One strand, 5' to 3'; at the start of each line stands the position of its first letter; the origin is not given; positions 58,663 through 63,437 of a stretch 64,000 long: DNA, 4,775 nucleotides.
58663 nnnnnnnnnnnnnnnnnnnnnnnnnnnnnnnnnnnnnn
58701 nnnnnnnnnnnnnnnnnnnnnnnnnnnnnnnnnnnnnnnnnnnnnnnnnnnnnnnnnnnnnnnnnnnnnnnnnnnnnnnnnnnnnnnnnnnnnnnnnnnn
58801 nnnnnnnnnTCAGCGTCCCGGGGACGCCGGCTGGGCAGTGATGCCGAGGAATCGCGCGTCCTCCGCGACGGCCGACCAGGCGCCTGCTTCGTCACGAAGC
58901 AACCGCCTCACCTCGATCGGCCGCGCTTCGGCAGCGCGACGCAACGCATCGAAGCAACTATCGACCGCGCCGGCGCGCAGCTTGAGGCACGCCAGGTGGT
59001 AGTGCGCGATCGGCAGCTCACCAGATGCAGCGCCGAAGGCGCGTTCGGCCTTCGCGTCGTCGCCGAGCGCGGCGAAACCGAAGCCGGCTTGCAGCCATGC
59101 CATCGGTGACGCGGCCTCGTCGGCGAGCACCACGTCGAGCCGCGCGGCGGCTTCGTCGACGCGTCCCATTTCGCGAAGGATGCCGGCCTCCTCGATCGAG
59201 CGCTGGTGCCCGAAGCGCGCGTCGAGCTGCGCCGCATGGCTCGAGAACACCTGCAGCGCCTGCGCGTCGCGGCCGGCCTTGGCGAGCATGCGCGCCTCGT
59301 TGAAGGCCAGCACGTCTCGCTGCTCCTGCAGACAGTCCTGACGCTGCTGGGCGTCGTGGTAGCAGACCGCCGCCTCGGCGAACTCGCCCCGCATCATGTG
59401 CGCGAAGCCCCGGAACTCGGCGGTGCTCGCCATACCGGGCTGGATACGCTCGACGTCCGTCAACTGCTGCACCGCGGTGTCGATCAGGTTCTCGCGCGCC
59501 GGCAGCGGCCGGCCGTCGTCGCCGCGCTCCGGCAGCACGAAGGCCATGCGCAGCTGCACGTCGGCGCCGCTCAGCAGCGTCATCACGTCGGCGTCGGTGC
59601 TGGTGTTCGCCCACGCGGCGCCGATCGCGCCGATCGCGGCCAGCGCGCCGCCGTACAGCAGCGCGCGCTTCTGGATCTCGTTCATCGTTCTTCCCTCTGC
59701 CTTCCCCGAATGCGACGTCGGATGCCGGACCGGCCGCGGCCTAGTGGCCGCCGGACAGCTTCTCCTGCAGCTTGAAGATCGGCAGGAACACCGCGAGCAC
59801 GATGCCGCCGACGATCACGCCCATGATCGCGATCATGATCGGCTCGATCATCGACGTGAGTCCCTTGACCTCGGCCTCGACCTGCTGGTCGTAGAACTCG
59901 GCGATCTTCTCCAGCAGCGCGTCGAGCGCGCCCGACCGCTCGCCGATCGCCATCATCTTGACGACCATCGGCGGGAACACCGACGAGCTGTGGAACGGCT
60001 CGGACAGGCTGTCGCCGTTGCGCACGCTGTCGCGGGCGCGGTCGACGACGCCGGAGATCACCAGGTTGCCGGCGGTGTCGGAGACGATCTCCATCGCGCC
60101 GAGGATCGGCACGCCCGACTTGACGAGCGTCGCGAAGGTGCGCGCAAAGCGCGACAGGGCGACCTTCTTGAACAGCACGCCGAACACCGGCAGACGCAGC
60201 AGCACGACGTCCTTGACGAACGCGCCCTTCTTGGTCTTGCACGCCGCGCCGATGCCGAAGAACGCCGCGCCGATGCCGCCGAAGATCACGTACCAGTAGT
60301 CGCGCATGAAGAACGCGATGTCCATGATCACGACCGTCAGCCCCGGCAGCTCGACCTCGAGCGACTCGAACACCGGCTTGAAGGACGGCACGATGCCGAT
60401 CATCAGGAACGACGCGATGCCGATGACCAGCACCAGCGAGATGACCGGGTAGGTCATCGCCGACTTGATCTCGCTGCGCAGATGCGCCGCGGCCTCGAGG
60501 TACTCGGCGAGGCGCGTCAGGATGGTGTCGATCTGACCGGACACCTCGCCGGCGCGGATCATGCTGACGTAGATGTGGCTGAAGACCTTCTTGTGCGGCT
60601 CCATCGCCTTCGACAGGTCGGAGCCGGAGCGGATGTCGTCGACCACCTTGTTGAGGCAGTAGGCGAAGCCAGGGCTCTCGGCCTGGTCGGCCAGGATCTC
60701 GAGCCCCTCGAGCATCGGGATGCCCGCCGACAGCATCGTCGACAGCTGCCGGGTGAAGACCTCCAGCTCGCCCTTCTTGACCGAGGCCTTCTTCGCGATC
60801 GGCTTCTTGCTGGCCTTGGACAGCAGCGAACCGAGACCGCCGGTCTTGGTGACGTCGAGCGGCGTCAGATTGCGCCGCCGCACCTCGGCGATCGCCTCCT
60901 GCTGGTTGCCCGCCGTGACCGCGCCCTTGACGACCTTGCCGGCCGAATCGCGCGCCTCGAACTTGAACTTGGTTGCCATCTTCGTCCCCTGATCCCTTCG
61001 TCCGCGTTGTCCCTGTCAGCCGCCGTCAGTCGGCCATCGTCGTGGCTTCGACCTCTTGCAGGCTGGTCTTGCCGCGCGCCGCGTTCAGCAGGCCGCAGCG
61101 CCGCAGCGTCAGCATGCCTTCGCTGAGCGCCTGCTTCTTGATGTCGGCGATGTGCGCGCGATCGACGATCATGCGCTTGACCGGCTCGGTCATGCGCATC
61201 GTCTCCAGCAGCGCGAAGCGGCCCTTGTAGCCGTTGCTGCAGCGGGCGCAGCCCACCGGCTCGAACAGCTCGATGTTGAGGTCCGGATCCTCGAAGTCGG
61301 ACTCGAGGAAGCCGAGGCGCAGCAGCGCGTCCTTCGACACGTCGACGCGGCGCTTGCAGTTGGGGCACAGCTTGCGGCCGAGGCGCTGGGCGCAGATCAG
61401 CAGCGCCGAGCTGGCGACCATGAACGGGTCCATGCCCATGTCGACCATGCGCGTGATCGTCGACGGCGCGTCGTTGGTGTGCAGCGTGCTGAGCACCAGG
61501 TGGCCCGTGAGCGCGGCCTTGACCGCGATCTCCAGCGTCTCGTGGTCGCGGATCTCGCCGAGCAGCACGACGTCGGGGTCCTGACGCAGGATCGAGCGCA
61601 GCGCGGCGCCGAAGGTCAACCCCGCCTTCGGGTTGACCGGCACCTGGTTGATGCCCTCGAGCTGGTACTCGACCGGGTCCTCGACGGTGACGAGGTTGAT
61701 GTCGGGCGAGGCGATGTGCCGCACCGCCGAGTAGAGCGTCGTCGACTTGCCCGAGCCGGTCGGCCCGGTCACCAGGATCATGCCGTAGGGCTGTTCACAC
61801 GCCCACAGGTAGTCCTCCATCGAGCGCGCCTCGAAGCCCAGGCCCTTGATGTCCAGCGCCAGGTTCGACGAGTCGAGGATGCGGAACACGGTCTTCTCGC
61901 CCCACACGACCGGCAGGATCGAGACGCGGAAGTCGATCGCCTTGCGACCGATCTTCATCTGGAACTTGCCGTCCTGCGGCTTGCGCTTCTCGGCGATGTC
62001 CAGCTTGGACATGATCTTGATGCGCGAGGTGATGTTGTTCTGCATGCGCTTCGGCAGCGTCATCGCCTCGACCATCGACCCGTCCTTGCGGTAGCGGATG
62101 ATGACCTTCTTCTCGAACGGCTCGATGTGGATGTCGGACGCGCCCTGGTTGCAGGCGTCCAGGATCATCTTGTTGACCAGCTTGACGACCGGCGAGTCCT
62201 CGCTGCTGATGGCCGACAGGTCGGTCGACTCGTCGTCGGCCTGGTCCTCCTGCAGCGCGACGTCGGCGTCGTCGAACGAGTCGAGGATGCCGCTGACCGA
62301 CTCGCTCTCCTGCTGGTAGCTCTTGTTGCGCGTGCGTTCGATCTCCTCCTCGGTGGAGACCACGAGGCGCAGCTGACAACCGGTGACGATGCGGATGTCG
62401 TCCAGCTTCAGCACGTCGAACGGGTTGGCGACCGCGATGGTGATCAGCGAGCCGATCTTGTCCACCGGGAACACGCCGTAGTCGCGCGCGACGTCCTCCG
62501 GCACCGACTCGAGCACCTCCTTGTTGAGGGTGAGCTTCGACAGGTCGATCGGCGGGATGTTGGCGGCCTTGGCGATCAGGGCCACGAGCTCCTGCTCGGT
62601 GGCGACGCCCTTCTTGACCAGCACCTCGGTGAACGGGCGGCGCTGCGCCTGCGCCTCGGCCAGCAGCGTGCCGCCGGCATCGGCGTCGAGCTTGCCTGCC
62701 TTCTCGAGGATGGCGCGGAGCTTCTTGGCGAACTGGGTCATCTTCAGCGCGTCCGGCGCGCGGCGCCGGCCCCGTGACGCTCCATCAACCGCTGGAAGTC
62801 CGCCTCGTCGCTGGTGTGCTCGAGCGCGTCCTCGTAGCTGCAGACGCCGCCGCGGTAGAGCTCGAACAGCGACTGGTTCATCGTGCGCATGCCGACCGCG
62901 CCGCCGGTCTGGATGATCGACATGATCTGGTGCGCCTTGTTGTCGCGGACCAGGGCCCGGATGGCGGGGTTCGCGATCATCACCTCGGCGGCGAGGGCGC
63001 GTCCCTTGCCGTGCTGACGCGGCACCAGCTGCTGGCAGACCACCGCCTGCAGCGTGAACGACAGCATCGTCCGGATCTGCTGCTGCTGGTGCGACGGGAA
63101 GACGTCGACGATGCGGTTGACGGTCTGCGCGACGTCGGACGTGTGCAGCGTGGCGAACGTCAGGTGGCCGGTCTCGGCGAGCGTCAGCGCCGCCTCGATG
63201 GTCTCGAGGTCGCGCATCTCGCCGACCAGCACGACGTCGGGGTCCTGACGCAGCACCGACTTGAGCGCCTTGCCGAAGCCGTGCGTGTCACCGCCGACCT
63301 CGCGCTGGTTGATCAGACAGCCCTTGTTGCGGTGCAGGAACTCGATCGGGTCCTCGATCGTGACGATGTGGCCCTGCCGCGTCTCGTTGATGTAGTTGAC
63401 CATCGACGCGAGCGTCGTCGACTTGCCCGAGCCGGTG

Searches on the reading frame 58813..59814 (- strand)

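Call 33: search_protein_families(library=pfam, proteins=[window:58813-59814:-], max_evalue=0.00001)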
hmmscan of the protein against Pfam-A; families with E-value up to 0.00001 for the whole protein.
window:58813-59814:- (334 aa): 1 family
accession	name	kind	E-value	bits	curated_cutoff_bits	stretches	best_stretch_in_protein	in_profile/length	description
PF07719.23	TPR_2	-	3e-06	27.4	27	0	135-157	7-29/34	Tetratricopeptide repeat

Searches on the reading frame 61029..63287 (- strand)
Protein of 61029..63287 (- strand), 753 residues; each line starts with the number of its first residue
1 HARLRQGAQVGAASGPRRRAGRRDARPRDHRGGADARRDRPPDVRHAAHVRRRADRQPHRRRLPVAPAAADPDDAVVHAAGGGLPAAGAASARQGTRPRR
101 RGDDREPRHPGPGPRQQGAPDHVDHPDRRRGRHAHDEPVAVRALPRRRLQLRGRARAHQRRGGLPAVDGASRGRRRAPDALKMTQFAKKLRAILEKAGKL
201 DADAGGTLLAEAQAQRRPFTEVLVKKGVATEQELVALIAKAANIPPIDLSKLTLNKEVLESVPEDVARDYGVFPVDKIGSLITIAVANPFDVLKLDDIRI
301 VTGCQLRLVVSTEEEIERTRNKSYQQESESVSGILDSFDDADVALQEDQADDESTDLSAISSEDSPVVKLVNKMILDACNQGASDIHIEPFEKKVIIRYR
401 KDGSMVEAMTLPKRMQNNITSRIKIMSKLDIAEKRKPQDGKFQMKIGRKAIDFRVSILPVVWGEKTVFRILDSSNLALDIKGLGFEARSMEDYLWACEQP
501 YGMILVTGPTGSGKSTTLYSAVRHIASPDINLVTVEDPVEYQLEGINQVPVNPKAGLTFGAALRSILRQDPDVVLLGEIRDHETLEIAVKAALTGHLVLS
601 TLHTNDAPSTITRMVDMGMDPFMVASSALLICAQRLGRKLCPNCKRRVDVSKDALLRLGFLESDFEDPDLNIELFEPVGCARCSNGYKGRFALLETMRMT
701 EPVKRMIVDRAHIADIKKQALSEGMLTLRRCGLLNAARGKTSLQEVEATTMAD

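Call 33: search_protein_families(library=pfam, proteins=[window:61029-63287:-], max_evalue=0.00001)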
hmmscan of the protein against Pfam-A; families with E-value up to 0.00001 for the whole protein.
window:61029-63287:- (753 aa): 2 families
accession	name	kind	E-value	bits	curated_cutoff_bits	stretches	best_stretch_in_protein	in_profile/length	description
PF00437.27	T2SSE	-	8.1e-136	452.9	24.9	1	363-747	4-369/370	Type II/IV secretion system protein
PF05157.20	MshEN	-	2.1e-17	63.3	23.1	1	243-328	2-88/90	MshEN domain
